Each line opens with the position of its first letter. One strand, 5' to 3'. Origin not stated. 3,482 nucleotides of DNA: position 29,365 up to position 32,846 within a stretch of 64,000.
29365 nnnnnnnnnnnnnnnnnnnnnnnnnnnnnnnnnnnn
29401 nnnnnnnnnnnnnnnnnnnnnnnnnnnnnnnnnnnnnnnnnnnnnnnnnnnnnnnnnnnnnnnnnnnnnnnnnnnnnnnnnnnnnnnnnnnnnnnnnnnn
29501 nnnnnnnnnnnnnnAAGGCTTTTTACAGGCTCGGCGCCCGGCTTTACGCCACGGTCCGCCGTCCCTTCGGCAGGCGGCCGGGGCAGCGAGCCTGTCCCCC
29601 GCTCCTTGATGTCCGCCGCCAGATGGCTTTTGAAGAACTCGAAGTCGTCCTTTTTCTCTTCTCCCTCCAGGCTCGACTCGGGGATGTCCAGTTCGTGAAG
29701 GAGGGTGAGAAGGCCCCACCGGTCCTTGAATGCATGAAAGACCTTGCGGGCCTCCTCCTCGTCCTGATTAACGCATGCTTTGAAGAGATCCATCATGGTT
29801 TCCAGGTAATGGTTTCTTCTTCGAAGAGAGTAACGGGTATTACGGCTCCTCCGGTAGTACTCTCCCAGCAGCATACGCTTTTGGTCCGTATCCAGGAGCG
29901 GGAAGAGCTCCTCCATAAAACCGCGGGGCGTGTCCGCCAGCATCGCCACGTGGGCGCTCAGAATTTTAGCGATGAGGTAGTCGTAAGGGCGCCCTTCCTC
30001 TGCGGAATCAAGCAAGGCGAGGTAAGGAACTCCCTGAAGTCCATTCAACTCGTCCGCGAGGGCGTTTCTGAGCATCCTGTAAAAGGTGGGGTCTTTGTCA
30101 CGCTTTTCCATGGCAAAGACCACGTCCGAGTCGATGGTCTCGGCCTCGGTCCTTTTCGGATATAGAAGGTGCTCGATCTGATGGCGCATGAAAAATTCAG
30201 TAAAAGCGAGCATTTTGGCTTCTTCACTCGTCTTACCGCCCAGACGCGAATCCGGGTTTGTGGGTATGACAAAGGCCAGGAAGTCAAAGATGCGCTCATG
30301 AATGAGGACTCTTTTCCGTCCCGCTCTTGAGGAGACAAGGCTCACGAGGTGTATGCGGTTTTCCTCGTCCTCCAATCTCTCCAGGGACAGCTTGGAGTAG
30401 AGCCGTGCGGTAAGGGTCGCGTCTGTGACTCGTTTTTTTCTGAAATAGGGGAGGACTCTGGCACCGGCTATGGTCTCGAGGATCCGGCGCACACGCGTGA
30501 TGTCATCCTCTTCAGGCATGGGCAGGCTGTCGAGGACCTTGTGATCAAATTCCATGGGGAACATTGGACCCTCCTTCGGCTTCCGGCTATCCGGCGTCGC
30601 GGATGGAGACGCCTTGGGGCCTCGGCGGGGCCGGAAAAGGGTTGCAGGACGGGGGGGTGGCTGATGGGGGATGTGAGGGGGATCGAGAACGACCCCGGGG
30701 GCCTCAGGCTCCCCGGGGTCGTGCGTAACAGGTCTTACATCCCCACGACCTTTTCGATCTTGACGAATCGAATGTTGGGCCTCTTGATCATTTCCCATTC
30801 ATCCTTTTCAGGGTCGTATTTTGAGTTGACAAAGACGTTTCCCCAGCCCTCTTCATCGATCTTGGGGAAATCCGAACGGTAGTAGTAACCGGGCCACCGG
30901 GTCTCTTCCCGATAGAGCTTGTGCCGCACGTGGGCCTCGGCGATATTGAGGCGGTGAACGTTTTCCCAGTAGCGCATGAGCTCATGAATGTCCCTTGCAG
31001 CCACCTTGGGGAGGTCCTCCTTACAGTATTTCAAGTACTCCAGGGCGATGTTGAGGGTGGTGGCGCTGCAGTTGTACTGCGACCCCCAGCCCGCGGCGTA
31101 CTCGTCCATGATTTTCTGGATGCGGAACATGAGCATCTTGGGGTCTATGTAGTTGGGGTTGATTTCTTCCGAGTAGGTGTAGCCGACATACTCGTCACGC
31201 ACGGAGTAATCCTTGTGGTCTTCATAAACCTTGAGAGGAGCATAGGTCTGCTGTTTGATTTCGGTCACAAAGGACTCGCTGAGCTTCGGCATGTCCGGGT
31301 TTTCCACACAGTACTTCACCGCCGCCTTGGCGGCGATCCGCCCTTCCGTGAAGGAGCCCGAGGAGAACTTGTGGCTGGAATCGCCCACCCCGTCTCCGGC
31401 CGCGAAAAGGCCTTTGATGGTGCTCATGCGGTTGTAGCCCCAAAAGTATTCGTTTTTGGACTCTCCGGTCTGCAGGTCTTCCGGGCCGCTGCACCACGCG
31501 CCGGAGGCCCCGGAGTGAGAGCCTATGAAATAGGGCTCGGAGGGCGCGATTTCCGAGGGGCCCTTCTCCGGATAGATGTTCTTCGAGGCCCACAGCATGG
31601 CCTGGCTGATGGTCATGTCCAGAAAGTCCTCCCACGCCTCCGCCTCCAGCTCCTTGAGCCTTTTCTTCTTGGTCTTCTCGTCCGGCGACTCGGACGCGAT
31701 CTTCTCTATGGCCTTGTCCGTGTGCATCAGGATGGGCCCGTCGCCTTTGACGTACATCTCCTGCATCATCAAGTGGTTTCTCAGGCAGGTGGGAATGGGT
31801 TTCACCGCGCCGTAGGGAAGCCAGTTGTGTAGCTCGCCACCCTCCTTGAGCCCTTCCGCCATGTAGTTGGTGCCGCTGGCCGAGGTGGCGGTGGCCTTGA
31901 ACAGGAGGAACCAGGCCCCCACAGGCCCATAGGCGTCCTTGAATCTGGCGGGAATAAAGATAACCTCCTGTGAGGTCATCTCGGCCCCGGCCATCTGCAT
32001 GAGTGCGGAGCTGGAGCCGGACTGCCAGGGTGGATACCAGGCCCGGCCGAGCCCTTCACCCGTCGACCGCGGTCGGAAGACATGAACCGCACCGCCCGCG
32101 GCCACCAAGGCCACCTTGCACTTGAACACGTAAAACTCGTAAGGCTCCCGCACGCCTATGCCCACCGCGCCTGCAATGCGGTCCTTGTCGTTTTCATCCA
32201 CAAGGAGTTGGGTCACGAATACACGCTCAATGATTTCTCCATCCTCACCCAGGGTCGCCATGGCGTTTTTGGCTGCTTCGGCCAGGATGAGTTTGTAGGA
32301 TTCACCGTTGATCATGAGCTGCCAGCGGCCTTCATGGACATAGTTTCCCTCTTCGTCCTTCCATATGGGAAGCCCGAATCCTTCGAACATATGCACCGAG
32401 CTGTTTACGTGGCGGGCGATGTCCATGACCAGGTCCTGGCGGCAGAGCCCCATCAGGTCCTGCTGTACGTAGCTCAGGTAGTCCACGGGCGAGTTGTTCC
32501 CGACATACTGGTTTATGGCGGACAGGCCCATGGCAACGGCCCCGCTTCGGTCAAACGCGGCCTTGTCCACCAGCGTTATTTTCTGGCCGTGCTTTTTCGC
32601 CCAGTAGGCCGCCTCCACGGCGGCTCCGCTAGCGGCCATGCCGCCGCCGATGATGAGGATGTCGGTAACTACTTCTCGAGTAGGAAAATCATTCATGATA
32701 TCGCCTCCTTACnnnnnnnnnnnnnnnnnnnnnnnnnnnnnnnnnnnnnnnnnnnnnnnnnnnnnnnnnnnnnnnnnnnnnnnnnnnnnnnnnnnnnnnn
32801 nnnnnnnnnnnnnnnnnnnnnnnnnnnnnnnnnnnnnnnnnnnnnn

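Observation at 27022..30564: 1180-aa Lon-type protease with unrecognised N- and C-terminal domains next to aprBA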

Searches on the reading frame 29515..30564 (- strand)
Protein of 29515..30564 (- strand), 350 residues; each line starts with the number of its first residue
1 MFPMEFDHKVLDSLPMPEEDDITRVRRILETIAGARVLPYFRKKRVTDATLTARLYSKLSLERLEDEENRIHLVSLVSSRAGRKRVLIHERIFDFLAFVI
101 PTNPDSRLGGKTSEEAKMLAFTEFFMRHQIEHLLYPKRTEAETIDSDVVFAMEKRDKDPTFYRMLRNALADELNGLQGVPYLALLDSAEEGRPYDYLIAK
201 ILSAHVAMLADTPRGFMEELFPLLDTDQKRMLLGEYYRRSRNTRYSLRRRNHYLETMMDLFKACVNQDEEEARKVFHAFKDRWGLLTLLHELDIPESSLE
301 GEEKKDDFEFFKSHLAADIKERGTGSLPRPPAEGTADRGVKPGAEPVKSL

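Call 20: search_solved_structures(query=A1, max_evalue=10, show_alignments=3)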
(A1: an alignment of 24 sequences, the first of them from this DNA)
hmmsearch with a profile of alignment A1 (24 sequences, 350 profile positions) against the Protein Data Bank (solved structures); distinct sequences matched with E-value up to 10: 0.

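Call 29: predict_structure(alignment_id=A1)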
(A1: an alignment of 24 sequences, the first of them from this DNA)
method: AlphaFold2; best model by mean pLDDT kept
length: 350 residues; sequences in the alignment: 24
mean_pLDDT: 85.8   pTM: 0.83
mean pLDDT of the five models: 85.8, 83.8, 83.6, 82.6, 82.5
residues with pLDDT >= 90: 207; 70-90: 100; 50-70: 17; < 50: 26
segments of 3 or more residues with pLDDT < 50: 325-332, 334-350
pLDDT, mean of each block of 10 residues (from residue 1): 90 86 93 95 92 94 89 91 91 92 72 91 97 94 98 96 97 92 98 97 95 88 92 93 89 90 91 91 78 68 69 83 51 39 40
secondary structure, 60 per line:
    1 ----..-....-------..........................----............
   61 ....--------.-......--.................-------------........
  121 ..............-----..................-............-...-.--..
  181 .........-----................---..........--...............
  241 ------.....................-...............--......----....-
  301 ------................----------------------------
elements in order: H8-11 H19-44 H49-58 E59-64 E75-80 E83-89 H90-99 H113-134 H140-157 H159-170 H179-189 H195-210 H214-223 H226-240 H247-267 H269-283 H286-291 H296-299 H307-322

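Call 33: search_protein_representatives(alignment_id=A1)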
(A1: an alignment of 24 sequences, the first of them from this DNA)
Query: 24 sequences, 350 profile positions. Proteins with E-value up to 0.001 (for the whole library): 72; up to 1e-10: 59; up to 1e-30: 31. The best 72 are listed.
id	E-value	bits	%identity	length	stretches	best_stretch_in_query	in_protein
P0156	7.0e-154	528.5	-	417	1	1-350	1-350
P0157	4.8e-152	522.4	-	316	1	4-318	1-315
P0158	1.3e-141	488.2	-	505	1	1-350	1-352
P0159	2.3e-128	444.6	-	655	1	1-317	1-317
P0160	2.4e-113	395.2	-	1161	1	1-349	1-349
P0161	8.1e-113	393.4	-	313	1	1-312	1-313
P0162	6.8e-111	387.1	-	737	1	1-326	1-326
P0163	3.5e-99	348.6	-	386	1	1-334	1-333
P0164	5.5e-96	338.1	-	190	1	1-190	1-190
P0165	8.5e-94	330.9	-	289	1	1-230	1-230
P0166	3.4e-73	263.1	-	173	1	1-151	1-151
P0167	3.5e-72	259.8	-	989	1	1-345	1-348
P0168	2.9e-70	253.5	-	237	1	152-347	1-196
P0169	2.1e-67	244.1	-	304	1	1-311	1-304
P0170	1.2e-66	241.6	-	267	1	1-238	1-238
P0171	3.4e-63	230.2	-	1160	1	1-296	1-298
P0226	9.1e-05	38.1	-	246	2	79-118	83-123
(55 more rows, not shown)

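Call 40: search_protein_families(library=pfam, alignment_id=A1, max_evalue=10)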
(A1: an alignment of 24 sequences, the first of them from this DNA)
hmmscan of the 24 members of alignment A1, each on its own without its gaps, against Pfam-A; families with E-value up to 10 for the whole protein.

A. member 1, seq(350 aa): 2 families
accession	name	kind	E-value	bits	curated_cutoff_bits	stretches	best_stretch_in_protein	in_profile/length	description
PF25508.1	TRPM2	-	0.058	14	27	1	248-289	202-243/257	TRPM2-like domain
PF10279.14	Latarcin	-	0.23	12.2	25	1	250-283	19-53/64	Latarcin precursor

B. families by the number of members that match (of 24 scanned): 14 families
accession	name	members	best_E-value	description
PF17924.6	TetR_C_19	1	0.02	Tetracyclin repressor-like, C-terminal domain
PF23186.1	DUF7059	1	0.024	Domain of unknown function (DUF7059)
PF07956.16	DUF1690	1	0.049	Protein of Unknown function (DUF1690)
PF25508.1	TRPM2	1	0.058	TRPM2-like domain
PF24683.1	CT021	1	0.065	CT021 protein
PF23296.1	DUF7079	1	0.071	Domain of unknown function (DUF7079)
PF17618.7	SL4P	1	0.084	Uncharacterized Strongylid L4 protein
PF15208.11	Rab15_effector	1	0.11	Rab15 effector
PF16188.10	Peptidase_M24_C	1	0.15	C-terminal region of peptidase_M24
PF12630.12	Pox_polyA_pol_N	1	0.16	Poxvirus poly(A) polymerase N-terminal domain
PF01669.22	Myelin_MBP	1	0.16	Myelin basic protein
PF10279.14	Latarcin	1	0.23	Latarcin precursor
PF23302.1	HTH_DNAJC9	1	0.25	DNAJC9 HTH domain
PF00577.26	Usher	1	0.48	Outer membrane usher protein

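Call 47: find_related_loci(query=A1, collection=genome_contigs, flank=8000)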
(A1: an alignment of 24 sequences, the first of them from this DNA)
Query A1 (350 aa) in genome_contigs; peptide patterns used: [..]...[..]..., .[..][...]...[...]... (x = any residue, [..] = any of these).
191 stretches matched a pattern; 99 encode a relative of the query (tblastn E <= 1e-3); the best 80 are kept; 80 distinct loci.
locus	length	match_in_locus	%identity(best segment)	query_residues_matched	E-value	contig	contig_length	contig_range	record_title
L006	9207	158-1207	61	1-350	2e-140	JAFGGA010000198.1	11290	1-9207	MAG: Deltaproteobacteria bacterium isolate Zod_Metabat.1361 k87_12525102, whole genome shotgun sequence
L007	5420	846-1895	54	1-350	5e-123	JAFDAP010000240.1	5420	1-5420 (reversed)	MAG: Deltaproteobacteria bacterium isolate AB_3033_Bin_63 AB_3033_Bin_63_scaffold_42184, whole genome shotgun sequence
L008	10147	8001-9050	53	1-350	1e-120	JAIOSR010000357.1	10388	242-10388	MAG: Desulfobacterales bacterium isolate SMBSF49 bin_33_k127_86636, whole genome shotgun sequence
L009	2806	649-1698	52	1-350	1e-123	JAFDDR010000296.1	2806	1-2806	MAG: Deltaproteobacteria bacterium isolate Meg19_1012_Bin_18 Meg19_1012_Bin_18_scaffold_195973, whole genome shotgun seq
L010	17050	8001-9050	53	1-350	2e-118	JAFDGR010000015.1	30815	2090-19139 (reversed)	MAG: Deltaproteobacteria bacterium isolate Meg22_1012_Bin_323 Meg22_1012_Bin_323_scaffold_3156, whole genome shotgun seq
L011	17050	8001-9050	53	1-350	7e-118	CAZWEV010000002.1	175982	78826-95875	MAG TPA_asm: uncultured Desulfobacteraceae bacterium isolate binchicken_co129_423 genome assembly, contig: NODE_58_lengt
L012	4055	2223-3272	53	1-350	4e-117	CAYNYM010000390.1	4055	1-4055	MAG TPA_asm: uncultured Desulfobacteraceae bacterium isolate binchicken_co42_439 genome assembly, contig: NODE_45940_len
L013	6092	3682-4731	51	1-350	2e-113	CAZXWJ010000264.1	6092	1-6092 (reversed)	MAG TPA_asm: uncultured Desulfobacteraceae bacterium isolate binchicken_co42_476 genome assembly, contig: NODE_24804_len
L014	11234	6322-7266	55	1-315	1e-113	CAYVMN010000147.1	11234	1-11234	MAG TPA_asm: uncultured Desulfobacteraceae bacterium isolate SRP323688_co1_238 genome assembly, contig: NODE_8775_length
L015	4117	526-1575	52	1-350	2e-114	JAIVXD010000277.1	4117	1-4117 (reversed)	MAG: Anaerolineales bacterium isolate HYP3_US_12_3 NODE_17426_length_4117_cov_1.104511, whole genome shotgun sequence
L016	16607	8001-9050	51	1-350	5e-111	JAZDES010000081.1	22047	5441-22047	MAG: Pseudomonadota bacterium isolate MEGAHIT-group-0.160 k141_18385805, whole genome shotgun sequence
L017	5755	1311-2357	50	1-350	1e-110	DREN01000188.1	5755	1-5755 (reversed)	MAG TPA_asm: Deltaproteobacteria bacterium isolate HyVt-30 Ga0136651_10008135, whole genome shotgun sequence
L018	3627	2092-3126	51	1-344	6e-112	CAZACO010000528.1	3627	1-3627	MAG TPA_asm: uncultured Desulfobacteraceae bacterium isolate binchicken_co129_686 genome assembly, contig: NODE_99310_le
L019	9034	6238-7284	50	2-350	2e-109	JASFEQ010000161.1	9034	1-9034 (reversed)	MAG: Desulfobacteraceae bacterium isolate D0606M12metaG_Bin_56 D0606M12metaG_FD_scaffold_1772_c1, whole genome shotgun s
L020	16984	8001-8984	50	1-328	7e-109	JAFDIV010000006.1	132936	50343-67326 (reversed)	MAG: Deltaproteobacteria bacterium isolate Meg22_1618_Bin_54 Meg22_1618_Bin_54_scaffold_46, whole genome shotgun sequenc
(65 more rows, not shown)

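Call 51: fold_search(model_id=the predicted structure, library=pdb)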
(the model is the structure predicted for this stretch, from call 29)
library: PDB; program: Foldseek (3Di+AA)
matches with E <= 10: 567; with E <= 0.001: 0
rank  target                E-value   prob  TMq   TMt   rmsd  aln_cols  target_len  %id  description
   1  5hiu_A                3.2e-02  0.44  0.17  0.15  17.5       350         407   12  Structure of the TSC2 N-terminus (released 2016-08-10)
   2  7z5g_B                3.5e-02  0.30  0.15  0.16  22.6       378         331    9  human apo MATCAP (released 2022-05-11)
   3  5hiu_B                5.5e-02  0.35  0.17  0.15  17.4       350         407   12  Structure of the TSC2 N-terminus (released 2016-08-10)
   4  7z5g_D                6.0e-02  0.33  0.16  0.17  19.7       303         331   11  human apo MATCAP (released 2022-05-11)
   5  7z5g_C                6.6e-02  0.28  0.17  0.17  21.6       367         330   11  human apo MATCAP (released 2022-05-11)
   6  9h2a_R                1.5e-01  0.72  0.19  0.30  12.9       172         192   16  AcMNPV complete basal cap (released 2025-06-04)
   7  7uro_A                2.9e-01  0.38  0.20  0.07  17.2       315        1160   15  Gea2-Arf1 activation intermediate complex (composite structure) (released 2022-08-24)
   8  8viv_A                3.2e-01  0.33  0.20  0.18  18.4       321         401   10  Crystal structure of FBF-2 RBD in complex with gld-1 FBEa* RNA (released 2024-11-27)
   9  7ue2_A                3.6e-01  0.25  0.20  0.22  15.8       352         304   10  Crystal structure of designed helical repeat protein RPB_PLP3_R6 bound to PLPx6 peptide (released 2023-03-29)
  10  7uzf_P                3.6e-01  0.25  0.20  0.17  15.6       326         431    8  Rat Kidney V-ATPase with SidK, State 1 (released 2023-11-22)
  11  3o2t                  3.9e-01  0.35  0.19  0.22  14.9       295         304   14  Crystal structure of the N-terminal domain of human Symplekin (released 2010-10-06)
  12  5z2c_D                3.9e-01  0.15  0.17  0.15  18.0       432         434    9  Crystal structure of ALPK-1 N-terminal domain in complex with ADP-heptose (released 2018-08-22)
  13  5ow5_A                4.7e-01  0.41  0.18  0.31  16.1       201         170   14  p60p80-CAMSAP complex (released 2018-07-11)
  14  8vwi_Q                4.7e-01  0.23  0.16  0.25  12.7       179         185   13  The base complex of the AcMNPV baculovirus nucleocapsid (Class 1, localised reconstruction) (released 2024-11-06)
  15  5n77_C                4.7e-01  0.08  0.10  0.12  20.9       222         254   16  Crystal structure of the cytosolic domain of the CorA magnesium channel from Escherichia coli in complex with magnesiu (released 2017-07-12)
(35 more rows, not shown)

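Call 62: find_encoding_contigs(protein=P0171, flank=8000, max_places=2)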
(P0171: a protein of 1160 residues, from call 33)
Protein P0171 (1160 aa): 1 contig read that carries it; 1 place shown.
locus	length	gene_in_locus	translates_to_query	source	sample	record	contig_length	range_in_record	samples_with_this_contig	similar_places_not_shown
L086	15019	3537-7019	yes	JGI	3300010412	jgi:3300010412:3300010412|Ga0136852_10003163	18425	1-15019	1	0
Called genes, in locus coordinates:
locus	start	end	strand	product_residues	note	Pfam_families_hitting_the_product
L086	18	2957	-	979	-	-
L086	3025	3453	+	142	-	-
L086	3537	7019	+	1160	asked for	PF00004:AAA, PF07728:AAA_5 (weak), PF22667:Lon_lid (weak), PF05362:Lon_C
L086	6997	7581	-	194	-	-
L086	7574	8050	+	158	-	PF02870:Methyltransf_1N (weak), PF01035:DNA_binding_1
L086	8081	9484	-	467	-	PF03007:WS_DGAT_cat, PF06974:WS_DGAT_C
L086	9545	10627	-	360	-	PF00756:Esterase (faint), PF01738:DLH (weak), PF02129:Peptidase_S15, PF20434:BD-FAE (weak), PF12146:Hydrolase_4 (weak), PF00326:Peptidase_S9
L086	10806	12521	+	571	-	PF02517:Rce1-like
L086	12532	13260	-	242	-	PF00117:GATase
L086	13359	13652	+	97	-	PF00462:Glutaredoxin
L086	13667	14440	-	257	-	PF00753:Lactamase_B, PF12706:Lactamase_B_2 (faint), PF16123:HAGH_C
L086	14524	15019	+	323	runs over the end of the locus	PF02951:GSH-S_N, PF02955:GSH-S_ATP, PF08443:RimK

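Call 67: search_protein_families(library=ncbifam, proteins=[window:29515-30564:-], max_evalue=0.1)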
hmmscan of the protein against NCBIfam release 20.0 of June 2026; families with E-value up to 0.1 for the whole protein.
window:29515-30564:- (350 aa): 0 families

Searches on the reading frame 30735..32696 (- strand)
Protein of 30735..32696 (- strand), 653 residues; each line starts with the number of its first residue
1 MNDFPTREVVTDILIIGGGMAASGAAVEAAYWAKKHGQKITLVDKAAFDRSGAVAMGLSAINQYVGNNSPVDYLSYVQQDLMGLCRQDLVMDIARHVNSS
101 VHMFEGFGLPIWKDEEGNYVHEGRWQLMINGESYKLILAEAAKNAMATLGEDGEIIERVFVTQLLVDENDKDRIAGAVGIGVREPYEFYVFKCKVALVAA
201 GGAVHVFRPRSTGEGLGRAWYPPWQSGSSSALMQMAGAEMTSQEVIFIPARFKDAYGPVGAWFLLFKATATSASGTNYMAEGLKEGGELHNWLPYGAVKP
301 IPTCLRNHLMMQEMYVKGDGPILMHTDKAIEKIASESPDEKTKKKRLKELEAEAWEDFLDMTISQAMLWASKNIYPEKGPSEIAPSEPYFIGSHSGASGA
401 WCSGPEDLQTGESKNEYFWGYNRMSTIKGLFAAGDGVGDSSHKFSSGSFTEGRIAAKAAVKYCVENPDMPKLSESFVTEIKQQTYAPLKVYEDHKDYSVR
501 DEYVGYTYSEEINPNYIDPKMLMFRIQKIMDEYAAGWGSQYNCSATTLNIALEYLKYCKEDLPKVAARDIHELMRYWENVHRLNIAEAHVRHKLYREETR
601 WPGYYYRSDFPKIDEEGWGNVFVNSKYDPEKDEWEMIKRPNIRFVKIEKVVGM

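Call 7: search_protein_families(library=pfam, proteins=[window:30735-32696:-], max_evalue=0.001)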
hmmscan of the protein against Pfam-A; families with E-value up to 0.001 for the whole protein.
window:30735-32696:- (653 aa): 2 families
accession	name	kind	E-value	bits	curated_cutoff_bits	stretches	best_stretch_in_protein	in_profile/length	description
PF00890.30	FAD_binding_2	-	2.5e-13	50.4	20.4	1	12-249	1-254/414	FAD binding domain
PF02910.25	Succ_DH_flav_C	-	0.00074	19.9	20.8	0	543-636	16-111/130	Fumarate reductase flavoprotein C-term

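Call 67: search_protein_families(library=ncbifam, proteins=[window:30735-32696:-], max_evalue=0.1)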
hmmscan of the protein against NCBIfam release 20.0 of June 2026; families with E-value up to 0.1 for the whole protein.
window:30735-32696:- (653 aa): 29 families (the best 25 are shown)
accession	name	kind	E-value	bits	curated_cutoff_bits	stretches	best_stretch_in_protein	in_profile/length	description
TIGR02061.1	aprA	equivalog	6.9e-254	844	641.75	1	12-644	1-615/616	adenylyl-sulfate reductase subunit alpha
NF005331.0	PRK06854.1-2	equivalog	1.4e-112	377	557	1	6-640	5-553/563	adenylyl-sulfate reductase subunit alpha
NF006131.0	PRK08275.1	equivalog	5.4e-52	176.9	587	2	6-279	6-275/577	fumarate reductase/succinate dehydrogenase flavoprotein subunit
NF010374.0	PRK13800.1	equivalog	3.4e-33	115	1196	2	8-262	11-261/898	fumarate reductase/succinate dehydrogenase flavoprotein subunit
NF004900.0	PRK06263.1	equivalog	4.9e-18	65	718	2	8-209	5-203/546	fumarate reductase (CoM/CoB) subunit TfrA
NF004724.0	PRK06069.1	subfamily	1.2e-16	60.1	826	2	9-209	4-205/577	succinate dehydrogenase/fumarate reductase flavoprotein subunit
NF005866.0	PRK07803.1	equivalog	5.7e-12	44.6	819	2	424-639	402-596/631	fumarate reductase/succinate dehydrogenase flavoprotein subunit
TIGR01812.1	sdhA_frdA_Gneg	subfamily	1.7e-10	40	567.3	1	12-211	1-198/568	succinate dehydrogenase or fumarate reductase, flavoprotein subunit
TIGR00551.1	nadB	equivalog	9.4e-09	34.5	452.75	1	11-220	3-210/489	L-aspartate oxidase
NF005867.0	PRK07804.1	equivalog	4.5e-08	31.8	639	2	8-209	16-217/548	L-aspartate oxidase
NF005701.0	PRK07512.1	equivalog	1.5e-07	30.1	528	1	8-249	7-234/516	L-aspartate oxidase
NF006686.0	PRK09231.1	equivalog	8e-07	27.9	854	1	9-213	4-211/598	fumarate reductase (quinol) flavoprotein subunit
TIGR01176.1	fum_red_Fp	equivalog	0.00011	21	932.7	1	10-211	3-202/580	fumarate reductase (quinol) flavoprotein subunit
NF006383.0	PRK08626.1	equivalog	0.002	16.5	663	0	9-140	4-130/657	fumarate reductase flavoprotein subunit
NF006392.0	PRK08641.1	equivalog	0.0023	16.6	855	0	11-118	4-110/593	succinate dehydrogenase flavoprotein subunit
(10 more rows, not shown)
